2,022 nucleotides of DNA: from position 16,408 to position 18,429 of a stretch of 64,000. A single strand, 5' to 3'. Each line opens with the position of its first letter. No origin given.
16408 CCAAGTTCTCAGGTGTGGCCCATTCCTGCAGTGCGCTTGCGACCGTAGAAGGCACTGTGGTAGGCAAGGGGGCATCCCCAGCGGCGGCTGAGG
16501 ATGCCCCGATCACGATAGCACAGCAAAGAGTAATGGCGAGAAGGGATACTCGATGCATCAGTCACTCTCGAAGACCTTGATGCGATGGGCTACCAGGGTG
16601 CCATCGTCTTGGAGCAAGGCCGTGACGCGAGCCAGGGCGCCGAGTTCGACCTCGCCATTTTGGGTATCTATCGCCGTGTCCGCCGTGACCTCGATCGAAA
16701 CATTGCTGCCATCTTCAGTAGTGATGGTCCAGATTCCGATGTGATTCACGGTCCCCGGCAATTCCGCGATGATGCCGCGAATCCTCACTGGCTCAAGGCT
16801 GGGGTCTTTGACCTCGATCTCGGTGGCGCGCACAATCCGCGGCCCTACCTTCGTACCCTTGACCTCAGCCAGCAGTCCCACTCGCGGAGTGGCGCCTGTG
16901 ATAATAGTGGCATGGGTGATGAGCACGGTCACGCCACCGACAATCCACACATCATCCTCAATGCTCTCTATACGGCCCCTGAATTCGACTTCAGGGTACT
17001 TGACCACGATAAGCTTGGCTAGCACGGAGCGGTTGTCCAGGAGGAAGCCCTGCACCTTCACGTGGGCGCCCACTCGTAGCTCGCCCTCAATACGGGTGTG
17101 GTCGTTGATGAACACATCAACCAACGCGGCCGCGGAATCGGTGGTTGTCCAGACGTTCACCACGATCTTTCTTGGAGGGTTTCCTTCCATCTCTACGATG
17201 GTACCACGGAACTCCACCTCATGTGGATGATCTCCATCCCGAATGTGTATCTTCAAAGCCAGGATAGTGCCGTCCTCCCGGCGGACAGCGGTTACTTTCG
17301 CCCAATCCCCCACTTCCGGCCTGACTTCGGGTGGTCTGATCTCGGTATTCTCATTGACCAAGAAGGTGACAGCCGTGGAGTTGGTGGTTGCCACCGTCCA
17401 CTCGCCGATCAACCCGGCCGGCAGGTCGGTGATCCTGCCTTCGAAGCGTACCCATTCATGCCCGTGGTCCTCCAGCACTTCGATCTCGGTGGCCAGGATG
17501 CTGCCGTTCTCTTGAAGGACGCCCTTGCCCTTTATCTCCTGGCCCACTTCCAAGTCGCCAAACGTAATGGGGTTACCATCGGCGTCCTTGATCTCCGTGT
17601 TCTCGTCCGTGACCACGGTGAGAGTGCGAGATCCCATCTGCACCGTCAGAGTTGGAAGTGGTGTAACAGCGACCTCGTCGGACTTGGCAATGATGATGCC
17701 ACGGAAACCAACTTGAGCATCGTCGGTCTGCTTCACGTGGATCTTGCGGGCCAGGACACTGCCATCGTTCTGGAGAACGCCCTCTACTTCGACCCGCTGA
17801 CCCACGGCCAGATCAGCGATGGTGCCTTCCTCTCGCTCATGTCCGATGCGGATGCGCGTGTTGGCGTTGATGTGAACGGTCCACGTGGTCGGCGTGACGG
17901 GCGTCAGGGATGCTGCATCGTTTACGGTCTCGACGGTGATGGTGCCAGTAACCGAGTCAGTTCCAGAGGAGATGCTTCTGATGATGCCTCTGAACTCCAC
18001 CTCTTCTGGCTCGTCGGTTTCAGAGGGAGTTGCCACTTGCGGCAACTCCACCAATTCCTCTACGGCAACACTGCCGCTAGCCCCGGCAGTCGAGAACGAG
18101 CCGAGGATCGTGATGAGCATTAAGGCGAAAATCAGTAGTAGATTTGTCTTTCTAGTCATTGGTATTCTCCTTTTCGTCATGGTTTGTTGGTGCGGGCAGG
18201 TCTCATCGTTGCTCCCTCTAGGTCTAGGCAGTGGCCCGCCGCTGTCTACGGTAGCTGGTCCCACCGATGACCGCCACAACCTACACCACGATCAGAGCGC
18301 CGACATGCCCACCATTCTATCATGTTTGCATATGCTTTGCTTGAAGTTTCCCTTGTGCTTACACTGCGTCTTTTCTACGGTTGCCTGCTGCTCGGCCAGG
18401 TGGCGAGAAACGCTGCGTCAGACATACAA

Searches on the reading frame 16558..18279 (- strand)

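Call 12: search_protein_families(library=pfam, proteins=[window:16558-18279:-], max_evalue=0.0001)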
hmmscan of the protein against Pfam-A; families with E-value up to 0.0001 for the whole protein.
window:16558-18279:- (573 aa): 1 family
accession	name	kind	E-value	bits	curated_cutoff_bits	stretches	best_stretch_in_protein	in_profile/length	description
PF18914.6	DUF5666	-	2.1e-47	159.7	27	4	98-180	2-59/60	Domain of unknown function (DUF5666)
